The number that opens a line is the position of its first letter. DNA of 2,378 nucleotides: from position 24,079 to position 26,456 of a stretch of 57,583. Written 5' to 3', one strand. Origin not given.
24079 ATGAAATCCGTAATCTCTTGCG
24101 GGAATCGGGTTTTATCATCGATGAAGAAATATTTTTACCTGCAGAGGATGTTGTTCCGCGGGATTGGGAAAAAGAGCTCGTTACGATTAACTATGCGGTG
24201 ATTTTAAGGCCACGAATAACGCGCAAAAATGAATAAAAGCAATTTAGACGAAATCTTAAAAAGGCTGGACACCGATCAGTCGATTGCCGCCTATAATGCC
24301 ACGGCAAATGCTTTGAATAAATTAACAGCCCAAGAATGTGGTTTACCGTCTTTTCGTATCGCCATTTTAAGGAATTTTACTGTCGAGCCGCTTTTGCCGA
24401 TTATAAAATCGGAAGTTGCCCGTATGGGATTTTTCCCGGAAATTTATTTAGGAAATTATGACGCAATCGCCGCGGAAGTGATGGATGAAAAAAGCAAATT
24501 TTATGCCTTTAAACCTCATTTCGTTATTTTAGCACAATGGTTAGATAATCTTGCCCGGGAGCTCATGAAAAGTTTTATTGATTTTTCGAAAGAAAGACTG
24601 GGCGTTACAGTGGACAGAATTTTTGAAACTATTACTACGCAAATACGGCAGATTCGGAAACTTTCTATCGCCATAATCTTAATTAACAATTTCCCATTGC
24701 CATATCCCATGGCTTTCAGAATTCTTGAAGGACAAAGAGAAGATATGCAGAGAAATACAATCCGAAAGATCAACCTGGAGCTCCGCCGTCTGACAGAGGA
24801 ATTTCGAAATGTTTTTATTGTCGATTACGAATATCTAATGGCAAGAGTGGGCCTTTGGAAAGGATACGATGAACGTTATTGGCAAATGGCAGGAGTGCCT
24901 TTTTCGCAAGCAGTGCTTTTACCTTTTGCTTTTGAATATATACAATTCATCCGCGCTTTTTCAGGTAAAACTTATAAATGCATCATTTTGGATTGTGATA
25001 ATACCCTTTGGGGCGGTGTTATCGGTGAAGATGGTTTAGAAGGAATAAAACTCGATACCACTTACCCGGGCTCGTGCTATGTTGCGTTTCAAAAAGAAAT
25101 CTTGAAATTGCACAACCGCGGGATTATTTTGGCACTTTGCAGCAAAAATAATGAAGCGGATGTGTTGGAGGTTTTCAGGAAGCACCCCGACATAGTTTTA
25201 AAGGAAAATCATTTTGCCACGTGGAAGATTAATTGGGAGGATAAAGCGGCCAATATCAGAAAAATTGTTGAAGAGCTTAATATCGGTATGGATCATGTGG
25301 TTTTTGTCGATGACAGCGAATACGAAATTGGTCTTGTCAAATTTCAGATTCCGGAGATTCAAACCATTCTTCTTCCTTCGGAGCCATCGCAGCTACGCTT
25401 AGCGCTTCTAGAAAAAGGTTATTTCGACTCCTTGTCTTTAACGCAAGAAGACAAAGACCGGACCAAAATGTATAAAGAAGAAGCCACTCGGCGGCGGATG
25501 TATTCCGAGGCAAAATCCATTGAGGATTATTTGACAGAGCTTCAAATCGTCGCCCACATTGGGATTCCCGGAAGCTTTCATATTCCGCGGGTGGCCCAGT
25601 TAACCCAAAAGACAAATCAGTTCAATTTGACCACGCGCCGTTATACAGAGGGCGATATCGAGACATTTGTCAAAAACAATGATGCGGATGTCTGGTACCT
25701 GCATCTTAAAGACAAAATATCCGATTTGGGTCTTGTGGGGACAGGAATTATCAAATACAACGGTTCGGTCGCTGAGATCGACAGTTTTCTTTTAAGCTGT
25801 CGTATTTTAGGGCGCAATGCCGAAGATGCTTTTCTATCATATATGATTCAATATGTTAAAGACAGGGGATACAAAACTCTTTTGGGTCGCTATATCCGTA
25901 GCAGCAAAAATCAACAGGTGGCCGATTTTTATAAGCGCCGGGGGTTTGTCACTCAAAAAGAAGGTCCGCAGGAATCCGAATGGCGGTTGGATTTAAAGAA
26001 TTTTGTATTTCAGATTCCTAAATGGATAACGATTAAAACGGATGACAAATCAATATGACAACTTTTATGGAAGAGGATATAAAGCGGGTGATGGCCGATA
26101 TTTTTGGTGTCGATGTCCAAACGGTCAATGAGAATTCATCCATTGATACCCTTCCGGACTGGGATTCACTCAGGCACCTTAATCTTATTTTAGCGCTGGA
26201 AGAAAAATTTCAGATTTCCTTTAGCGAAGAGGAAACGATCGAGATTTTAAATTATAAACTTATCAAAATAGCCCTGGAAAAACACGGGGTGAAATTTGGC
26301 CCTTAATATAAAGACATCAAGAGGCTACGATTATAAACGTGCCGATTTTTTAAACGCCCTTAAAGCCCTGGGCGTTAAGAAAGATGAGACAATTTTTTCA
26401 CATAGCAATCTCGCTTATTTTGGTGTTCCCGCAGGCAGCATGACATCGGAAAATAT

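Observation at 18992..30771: Carrier-protein acyl assembly line resembling Campylobacter cj1295-cj1304, predicting methylated glyceroyl-nonulosonate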

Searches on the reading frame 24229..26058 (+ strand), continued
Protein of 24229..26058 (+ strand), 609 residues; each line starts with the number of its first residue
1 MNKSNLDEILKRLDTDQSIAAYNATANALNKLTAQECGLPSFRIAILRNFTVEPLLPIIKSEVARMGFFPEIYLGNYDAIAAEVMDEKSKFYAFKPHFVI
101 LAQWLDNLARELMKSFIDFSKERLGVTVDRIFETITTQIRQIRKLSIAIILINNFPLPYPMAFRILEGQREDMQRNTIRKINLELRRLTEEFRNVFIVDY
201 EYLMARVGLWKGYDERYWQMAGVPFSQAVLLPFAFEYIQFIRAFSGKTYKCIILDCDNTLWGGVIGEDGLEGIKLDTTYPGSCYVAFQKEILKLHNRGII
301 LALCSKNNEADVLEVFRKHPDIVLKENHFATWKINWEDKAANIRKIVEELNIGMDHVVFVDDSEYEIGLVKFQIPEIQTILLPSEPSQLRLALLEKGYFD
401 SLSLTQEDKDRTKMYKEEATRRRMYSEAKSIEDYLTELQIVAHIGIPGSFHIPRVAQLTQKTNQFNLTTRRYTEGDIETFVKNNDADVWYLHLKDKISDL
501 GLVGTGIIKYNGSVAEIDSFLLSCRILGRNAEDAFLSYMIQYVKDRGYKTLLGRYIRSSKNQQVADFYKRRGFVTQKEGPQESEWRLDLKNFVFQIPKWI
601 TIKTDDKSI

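Call 51: search_dna_similar(query=window:24229-26058:+, collection=plasmids, mode=protein, max_rows=25, max_evalue=1e-20)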
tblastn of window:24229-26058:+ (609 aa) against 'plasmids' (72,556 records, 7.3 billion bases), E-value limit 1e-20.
Records with a match: 189; places in all: 192; records where one place covers at least 80% of the query: 28.
Best place of each record, by identity: <60% 189.
By first word of the organism name: Bacillus 44; Sinorhizobium 40; Streptomyces 38; Ralstonia 15; Clostridium 13; Rhodococcus 5; Rhizobium 4; Methylosinus 2; Burkholderia 2; Erwinia 2; and 22 more.
By predicted mobility (MOB-suite, as given by PLSDB): non-mobilizable 114; mobilizable 70; conjugative 5.
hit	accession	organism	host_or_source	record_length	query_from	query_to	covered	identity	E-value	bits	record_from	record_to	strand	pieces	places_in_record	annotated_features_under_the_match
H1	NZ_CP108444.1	Streptomyces sp. NBC_01276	-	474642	40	603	93%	32.3%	3e-85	298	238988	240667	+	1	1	HAD-IIIC family phosphatase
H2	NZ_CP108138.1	Streptomyces sp. NBC_00184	-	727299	38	587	90%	32.6%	3e-87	304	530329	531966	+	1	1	HAD-IIIC family phosphatase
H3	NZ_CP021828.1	Sinorhizobium meliloti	Medicago truncatula,Single Cell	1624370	38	573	88%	33.2%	3e-78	278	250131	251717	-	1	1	none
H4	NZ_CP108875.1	Streptomyces sp. NBC_00826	-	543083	40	602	92%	31.6%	2e-85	298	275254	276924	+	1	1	HAD-IIIC family phosphatase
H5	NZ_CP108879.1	Streptomyces sp. NBC_00822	-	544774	40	602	92%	31.6%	2e-85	298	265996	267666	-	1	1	HAD-IIIC family phosphatase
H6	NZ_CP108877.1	Streptomyces sp. NBC_00825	-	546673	40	602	92%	31.6%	2e-85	298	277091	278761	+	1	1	HAD-IIIC family phosphatase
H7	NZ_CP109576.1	Streptomyces sp. NBC_01369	-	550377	40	602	92%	31.6%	2e-85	298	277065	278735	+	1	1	HAD-IIIC family phosphatase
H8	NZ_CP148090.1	Sinorhizobium meliloti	Medicago sativa,cell culture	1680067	38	573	88%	33.0%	2e-77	276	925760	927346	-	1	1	none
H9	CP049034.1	Rhodobacteraceae bacterium SC52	Apostichopus japonicus,pure ...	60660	38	602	93%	31.2%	7e-79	280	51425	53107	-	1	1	HAD-IIIC family phosphatase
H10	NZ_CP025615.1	Niveispirillum cyanobacteriorum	sing cell,cyanobacterial aggregates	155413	40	592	91%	31.8%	7e-81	285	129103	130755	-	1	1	HAD-IIIC family phosphatase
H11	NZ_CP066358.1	Sinorhizobium meliloti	Medicago lupulina L.,nodules of ...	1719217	38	573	88%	32.8%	6e-77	274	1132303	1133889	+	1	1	none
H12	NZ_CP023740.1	Methylosinus trichosporium OB3b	isolate,soil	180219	38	602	93%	31.0%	2e-76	272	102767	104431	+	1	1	HAD-IIIC family phosphatase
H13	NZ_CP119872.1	Methylosinus trichosporium OB3b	Whole Organism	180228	38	602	93%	31.0%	2e-76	272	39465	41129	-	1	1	HAD-IIIC family phosphatase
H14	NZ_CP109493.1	Streptomyces sp. NBC_01435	-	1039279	38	605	93%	30.8%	1e-83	294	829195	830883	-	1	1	record has no annotation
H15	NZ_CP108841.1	Streptomyces chartreusis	-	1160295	39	593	91%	31.3%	7e-76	271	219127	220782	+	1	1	none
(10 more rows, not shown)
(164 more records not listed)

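Call 52: get_annotated_region(hit=H3, flank=12000)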
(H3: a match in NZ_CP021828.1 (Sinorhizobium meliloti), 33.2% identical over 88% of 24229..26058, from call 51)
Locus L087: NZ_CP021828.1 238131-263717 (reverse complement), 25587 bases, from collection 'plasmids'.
description: Sinorhizobium meliloti strain KH35c plasmid psymB, complete sequence
organism: Sinorhizobium meliloti (NCBI taxid 382)
taxonomy: Bacteria; Pseudomonadota; Alphaproteobacteria; Hyphomicrobiales; Rhizobiaceae; Sinorhizobium; Sinorhizobium meliloti
host: -; source: Medicago truncatula,Single Cell; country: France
typing (MOB-suite, as given by PLSDB): mobilizable; relaxase MOBQ
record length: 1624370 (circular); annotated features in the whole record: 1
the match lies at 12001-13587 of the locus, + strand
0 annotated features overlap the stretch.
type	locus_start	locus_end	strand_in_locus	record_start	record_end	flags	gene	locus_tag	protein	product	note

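Call 54: find_encoding_contigs(protein=P0003, flank=10000, max_places=1)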
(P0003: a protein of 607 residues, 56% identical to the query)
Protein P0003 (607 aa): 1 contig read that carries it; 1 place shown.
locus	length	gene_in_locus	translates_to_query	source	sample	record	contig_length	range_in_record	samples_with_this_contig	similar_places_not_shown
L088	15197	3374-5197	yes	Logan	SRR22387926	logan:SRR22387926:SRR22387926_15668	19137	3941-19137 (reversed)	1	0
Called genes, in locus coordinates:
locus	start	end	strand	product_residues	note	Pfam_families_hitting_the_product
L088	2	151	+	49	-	?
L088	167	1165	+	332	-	PF08545:ACP_syn_III, PF08541:ACP_syn_III_C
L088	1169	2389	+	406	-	PF01575:MaoC_dehydratas, PF13452:FAS1_DH_region, PF00106:adh_short, PF01370:Epimerase (weak), PF08659:KR, PF23441:SDR, PF13561:adh_short_C2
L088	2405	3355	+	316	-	PF00891:Methyltransf_2 (weak), PF13489:Methyltransf_23, PF05175:MTS (weak), PF13847:Methyltransf_31, PF08241:Methyltransf_11, PF08242:Methyltransf_12, PF13649:Methyltransf_25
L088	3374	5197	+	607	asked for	PF21211:FkbH_N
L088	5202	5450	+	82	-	-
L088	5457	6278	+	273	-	PF02522:Antibiotic_NAT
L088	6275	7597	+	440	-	PF16254:DUF4910, PF09940:DUF2172, PF16221:HTH_47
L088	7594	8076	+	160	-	PF13302:Acetyltransf_3, PF13420:Acetyltransf_4 (weak), PF00583:Acetyltransf_1 (weak)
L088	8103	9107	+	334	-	PF03102:NeuB, PF08666:SAF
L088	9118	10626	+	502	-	PF01943:Polysacc_synt, PF13440:Polysacc_synt_3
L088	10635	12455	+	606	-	PF02350:Epimerase_2 (weak)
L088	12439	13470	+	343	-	PF13489:Methyltransf_23, PF07021:MetW (weak), PF13847:Methyltransf_31, PF08241:Methyltransf_11, PF08242:Methyltransf_12, PF13649:Methyltransf_25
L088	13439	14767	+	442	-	PF00534:Glycos_transf_1, PF13692:Glyco_trans_1_4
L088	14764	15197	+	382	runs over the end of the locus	PF13439:Glyco_transf_4, PF13579:Glyco_trans_4_4, PF20706:GT4-conflict, PF00534:Glycos_transf_1, PF13692:Glyco_trans_1_4, PF13524:Glyco_trans_1_2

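Call 55: find_encoding_contigs(protein=P0008, flank=10000, max_places=1)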
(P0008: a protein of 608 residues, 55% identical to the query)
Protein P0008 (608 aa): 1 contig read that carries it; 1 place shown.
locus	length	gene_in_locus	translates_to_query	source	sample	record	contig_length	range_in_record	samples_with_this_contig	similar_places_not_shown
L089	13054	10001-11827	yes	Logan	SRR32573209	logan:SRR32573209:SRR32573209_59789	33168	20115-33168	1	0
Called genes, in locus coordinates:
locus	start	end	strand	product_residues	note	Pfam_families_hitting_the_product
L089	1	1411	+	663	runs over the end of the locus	-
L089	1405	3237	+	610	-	PF02543:Carbam_trans_N, PF16861:Carbam_trans_C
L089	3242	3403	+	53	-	-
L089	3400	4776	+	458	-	PF16254:DUF4910, PF09940:DUF2172, PF04389:Peptidase_M28 (weak)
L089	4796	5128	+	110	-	-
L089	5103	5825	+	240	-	PF00106:adh_short, PF13561:adh_short_C2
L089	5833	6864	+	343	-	PF23525:Methyltransf_36 (weak), PF13847:Methyltransf_31 (weak), PF13649:Methyltransf_25 (weak)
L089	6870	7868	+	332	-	PF08545:ACP_syn_III, PF08541:ACP_syn_III_C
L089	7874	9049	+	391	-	PF01575:MaoC_dehydratas, PF13452:FAS1_DH_region, PF23441:SDR, PF00106:adh_short, PF08659:KR, PF13561:adh_short_C2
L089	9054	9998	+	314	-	PF13489:Methyltransf_23, PF08241:Methyltransf_11, PF08242:Methyltransf_12, PF13649:Methyltransf_25, PF13847:Methyltransf_31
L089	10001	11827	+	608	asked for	PF21211:FkbH_N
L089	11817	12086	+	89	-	-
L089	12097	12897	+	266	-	PF02522:Antibiotic_NAT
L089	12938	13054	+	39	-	?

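Call 56: find_encoding_contigs(protein=P0029, flank=10000, max_places=1)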
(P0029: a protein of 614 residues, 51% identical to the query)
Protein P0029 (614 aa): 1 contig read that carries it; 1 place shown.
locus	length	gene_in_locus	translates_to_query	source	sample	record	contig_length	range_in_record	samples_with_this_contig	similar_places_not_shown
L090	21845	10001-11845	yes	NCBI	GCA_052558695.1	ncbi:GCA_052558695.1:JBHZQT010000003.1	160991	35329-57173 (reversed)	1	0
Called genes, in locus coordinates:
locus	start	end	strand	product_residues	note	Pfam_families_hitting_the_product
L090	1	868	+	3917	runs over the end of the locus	PF00668:Condensation, PF18563:TubC_N, PF00501:AMP-binding, PF08241:Methyltransf_11, PF08242:Methyltransf_12, PF13489:Methyltransf_23, PF13649:Methyltransf_25, PF13847:Methyltransf_31, +8 more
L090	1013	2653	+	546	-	PF00221:Lyase_aromatic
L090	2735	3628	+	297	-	PF01326:PPDK_N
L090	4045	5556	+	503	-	PF00149:Metallophos (faint), PF02872:5_nucleotid_C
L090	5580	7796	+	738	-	PF00122:E1-E2_ATPase, PF00702:Hydrolase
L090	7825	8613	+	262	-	PF00975:Thioesterase, PF12697:Abhydrolase_6 (weak)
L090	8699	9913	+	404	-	PF01575:MaoC_dehydratas, PF13452:FAS1_DH_region, PF00106:adh_short, PF01370:Epimerase, PF08659:KR, PF23441:SDR, PF13561:adh_short_C2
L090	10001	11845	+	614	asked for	PF21211:FkbH_N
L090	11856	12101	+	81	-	-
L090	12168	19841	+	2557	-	PF00109:ketoacyl-synt, PF02801:Ketoacyl-synt_C, PF16197:KAsynt_C_assoc, PF22336:RhiE-like_linker, PF22621:CurL-like_PKS_C, PF00698:Acyl_transf_1, PF21089:PKS_DH_N, PF14765:PS-DH, +14 more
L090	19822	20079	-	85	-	-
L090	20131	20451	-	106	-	-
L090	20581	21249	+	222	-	-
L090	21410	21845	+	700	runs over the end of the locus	PF00122:E1-E2_ATPase, PF00702:Hydrolase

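Call 67: search_protein_families(library=pfam, proteins=[L043:12036-13172:+, L008:12096-13460:+, L038:12009-12623:+, L049:11945-12562:+, L059:6263-7051:+, L036:11966-13102:+, L043:9366-9797:+, L062:9133-9597:+, L056:9164-9847:+, L018:738-2417:+], max_evalue=0.001)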
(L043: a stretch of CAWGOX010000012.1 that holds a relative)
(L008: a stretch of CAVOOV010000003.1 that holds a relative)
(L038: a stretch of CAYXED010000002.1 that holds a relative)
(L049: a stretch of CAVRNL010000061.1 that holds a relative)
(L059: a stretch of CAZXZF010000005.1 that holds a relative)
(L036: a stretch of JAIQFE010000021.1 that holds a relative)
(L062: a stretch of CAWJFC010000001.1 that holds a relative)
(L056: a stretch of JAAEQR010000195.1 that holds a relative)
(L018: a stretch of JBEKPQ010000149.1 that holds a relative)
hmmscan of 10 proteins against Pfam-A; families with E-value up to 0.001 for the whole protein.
L043:12036-13172:+ (378 aa): 0 families

L008:12096-13460:+ (454 aa): 2 families
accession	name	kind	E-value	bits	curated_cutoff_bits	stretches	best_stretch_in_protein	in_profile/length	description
PF00501.34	AMP-binding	-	8.4e-36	124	29.9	2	138-285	166-329/384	AMP-binding enzyme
PF13193.12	AMP-binding_C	-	1e-08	36.4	24.5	1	369-436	1-66/76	AMP-binding enzyme C-terminal domain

L038:12009-12623:+ (204 aa): 2 families
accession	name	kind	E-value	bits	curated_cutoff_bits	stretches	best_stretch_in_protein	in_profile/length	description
PF00132.30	Hexapep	-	2.5e-12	46.4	27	1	138-171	2-35/36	Bacterial transferase hexapeptide (six repeats)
PF14602.12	Hexapep_2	-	4.1e-08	33.2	27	1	138-171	2-33/34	Hexapeptide repeat of succinyl-transferase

L049:11945-12562:+ (205 aa): 0 families

L059:6263-7051:+ (262 aa): 1 family
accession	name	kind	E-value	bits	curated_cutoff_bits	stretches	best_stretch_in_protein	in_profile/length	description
PF02522.19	Antibiotic_NAT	-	2.7e-24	86.5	25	1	22-245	2-229/232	Aminoglycoside 3-N-acetyltransferase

L036:11966-13102:+ (378 aa): 2 families
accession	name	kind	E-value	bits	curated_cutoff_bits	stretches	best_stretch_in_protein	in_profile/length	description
PF13527.13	Acetyltransf_9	-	2.2e-05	24.9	25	1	5-107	2-96/127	Acetyltransferase (GNAT) domain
PF00583.31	Acetyltransf_1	-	0.00054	20.6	20.7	0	40-97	20-73/116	Acetyltransferase (GNAT) family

L043:9366-9797:+ (143 aa): 1 family
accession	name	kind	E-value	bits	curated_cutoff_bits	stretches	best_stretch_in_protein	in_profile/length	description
PF13669.12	Glyoxalase_4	-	5.7e-18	65.6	27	1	15-128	1-108/109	Glyoxalase/Bleomycin resistance protein/Dioxygenase superfamily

L062:9133-9597:+ (154 aa): 0 families

L056:9164-9847:+ (227 aa): 3 families
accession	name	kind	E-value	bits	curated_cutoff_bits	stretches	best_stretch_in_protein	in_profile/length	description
PF00132.30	Hexapep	-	5.9e-09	35.7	27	1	135-165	4-34/36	Bacterial transferase hexapeptide (six repeats)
PF25084.1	LbH_EIF2B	-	3.3e-07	30.7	54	0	58-94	17-53/105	EIF2B subunit epsilon LbH domain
PF14602.12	Hexapep_2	-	0.00012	22.2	27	1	134-165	3-32/34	Hexapeptide repeat of succinyl-transferase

L018:738-2417:+ (559 aa): 2 families
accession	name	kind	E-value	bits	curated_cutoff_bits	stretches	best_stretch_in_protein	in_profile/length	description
PF04055.27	Radical_SAM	-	4.3e-13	50.2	29.5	1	215-399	2-157/166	Radical SAM superfamily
PF02310.24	B12-binding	-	7.9e-12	45.5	32.1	1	27-128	19-120/121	B12 binding domain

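Call 79: search_protein_families(library=pfam, proteins=[L032:3388-4173:+, L032:4181-5236:+, L032:5241-5984:+, L032:5905-6873:+, L032:12094-12891:+, L032:12872-14875:+, L032:15044-15736:+, L032:15733-16554:+, L032:16470-17531:+, L032:539-1333:+], max_evalue=0.001)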
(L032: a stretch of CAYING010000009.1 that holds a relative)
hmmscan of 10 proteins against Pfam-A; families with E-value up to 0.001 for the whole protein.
L032:3388-4173:+ (261 aa): 2 families
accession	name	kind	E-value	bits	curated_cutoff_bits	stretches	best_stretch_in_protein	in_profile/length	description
PF02310.24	B12-binding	-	4.6e-24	85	32.1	1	141-247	2-116/121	B12 binding domain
PF02607.22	B12-binding_2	-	2.1e-15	57.1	23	1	69-128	16-74/74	B12 binding domain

L032:4181-5236:+ (351 aa): 1 family
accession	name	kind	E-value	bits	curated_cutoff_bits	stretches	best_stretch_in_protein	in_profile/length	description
PF01208.23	URO-D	-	2.5e-18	66.6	23.9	1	144-334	160-343/346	Uroporphyrinogen decarboxylase (URO-D)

L032:5241-5984:+ (247 aa): 1 family
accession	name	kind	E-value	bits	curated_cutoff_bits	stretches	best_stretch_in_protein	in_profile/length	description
PF02965.22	Met_synt_B12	-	2e-14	54.2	25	1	100-214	122-251/273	Vitamin B12 dependent methionine synthase, activation domain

L032:5905-6873:+ (322 aa): 1 family
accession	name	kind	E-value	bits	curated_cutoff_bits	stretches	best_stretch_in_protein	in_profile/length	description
PF02574.22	S-methyl_trans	-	1.8e-68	231.9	22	1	35-312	1-283/283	Homocysteine S-methyltransferase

L032:12094-12891:+ (265 aa): 1 family
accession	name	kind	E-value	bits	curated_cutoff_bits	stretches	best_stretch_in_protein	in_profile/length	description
PF02522.19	Antibiotic_NAT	-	7.2e-34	117.8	25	1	47-248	12-230/232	Aminoglycoside 3-N-acetyltransferase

L032:12872-14875:+ (667 aa): 0 families

L032:15044-15736:+ (230 aa): 1 family
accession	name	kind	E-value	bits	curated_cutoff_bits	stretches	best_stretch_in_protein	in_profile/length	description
PF00483.29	NTP_transferase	-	1.3e-46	159.7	21.2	1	3-180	60-242/245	Nucleotidyl transferase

L032:15733-16554:+ (273 aa): 2 families
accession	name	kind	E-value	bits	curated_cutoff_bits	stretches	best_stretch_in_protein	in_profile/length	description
PF04321.23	RmlD_sub_bind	-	1.2e-11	44.7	27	1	26-166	33-163/287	RmlD substrate binding domain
PF01370.27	Epimerase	-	2.1e-10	40.9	20.9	1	32-151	52-169/240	NAD dependent epimerase/dehydratase family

L032:16470-17531:+ (353 aa): 8 families
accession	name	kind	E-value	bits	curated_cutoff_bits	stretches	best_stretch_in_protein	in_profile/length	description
PF16363.11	GDP_Man_Dehyd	-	4.5e-69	233.9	27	1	28-324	1-332/332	GDP-mannose 4,6 dehydratase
PF01370.27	Epimerase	-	3.7e-65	220.1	20.9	1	27-261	1-240/240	NAD dependent epimerase/dehydratase family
PF04321.23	RmlD_sub_bind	-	2.2e-24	86.5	27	1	26-225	2-175/287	RmlD substrate binding domain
PF01073.25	3Beta_HSD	-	2.4e-21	76.4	22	1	28-242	1-222/280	3-beta hydroxysteroid dehydrogenase/isomerase family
PF02719.21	Polysacc_synt_2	-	5.3e-18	65.7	20.2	1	27-148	1-131/293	Polysaccharide biosynthesis protein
PF07993.18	NAD_binding_4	-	3.5e-16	59.6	20.1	1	93-198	87-206/258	Male sterility protein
PF13460.12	NAD_binding_10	-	2.3e-07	31.3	27.2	1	31-197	1-144/184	NAD(P)H-binding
PF00106.31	adh_short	-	0.001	19.1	26.6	0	26-91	2-69/195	short chain dehydrogenase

L032:539-1333:+ (265 aa): 0 families

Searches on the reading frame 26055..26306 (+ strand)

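Call 4: search_protein_families(library=pfam, proteins=[window:26055-26306:+], max_evalue=0.01)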
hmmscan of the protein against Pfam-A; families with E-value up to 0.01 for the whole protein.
window:26055-26306:+ (83 aa): 1 family
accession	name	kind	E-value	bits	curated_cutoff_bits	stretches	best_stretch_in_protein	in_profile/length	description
PF00550.31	PP-binding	-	0.001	19.7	20.8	1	8-60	2-53/67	Phosphopantetheine attachment site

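Call 13: search_protein_families(library=ncbifam, proteins=[window:26055-26306:+], max_evalue=0.01)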
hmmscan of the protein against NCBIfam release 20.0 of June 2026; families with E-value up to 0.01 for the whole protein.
window:26055-26306:+ (83 aa): 8 families
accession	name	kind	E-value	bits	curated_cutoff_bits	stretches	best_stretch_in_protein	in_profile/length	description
NF002148.0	PRK00982.1-2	subfamily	5.5e-09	35.7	71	1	5-65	5-65/79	acyl carrier protein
NF002149.0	PRK00982.1-3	equivalog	5.3e-08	32.7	106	1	5-64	4-63/78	acyl carrier protein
NF002151.0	PRK00982.1-5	equivalog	1.6e-06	28.1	92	1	6-65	5-64/78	acyl carrier protein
NF002150.0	PRK00982.1-4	subfamily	2.3e-06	27.7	66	1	7-61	8-62/80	acyl carrier protein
NF006031.0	PRK08172.1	equivalog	4.2e-06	27.3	76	1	5-64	5-64/82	acyl carrier protein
TIGR00517.1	acyl_carrier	equivalog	6.1e-06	26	70.45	1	5-64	4-63/77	acyl carrier protein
NF002147.0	PRK00982.1-1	equivalog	0.0002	21.1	84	1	7-63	10-66/83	acyl carrier protein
NF005480.0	PRK07081.1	equivalog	0.0092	15.9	72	0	36-59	33-56/83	acyl carrier protein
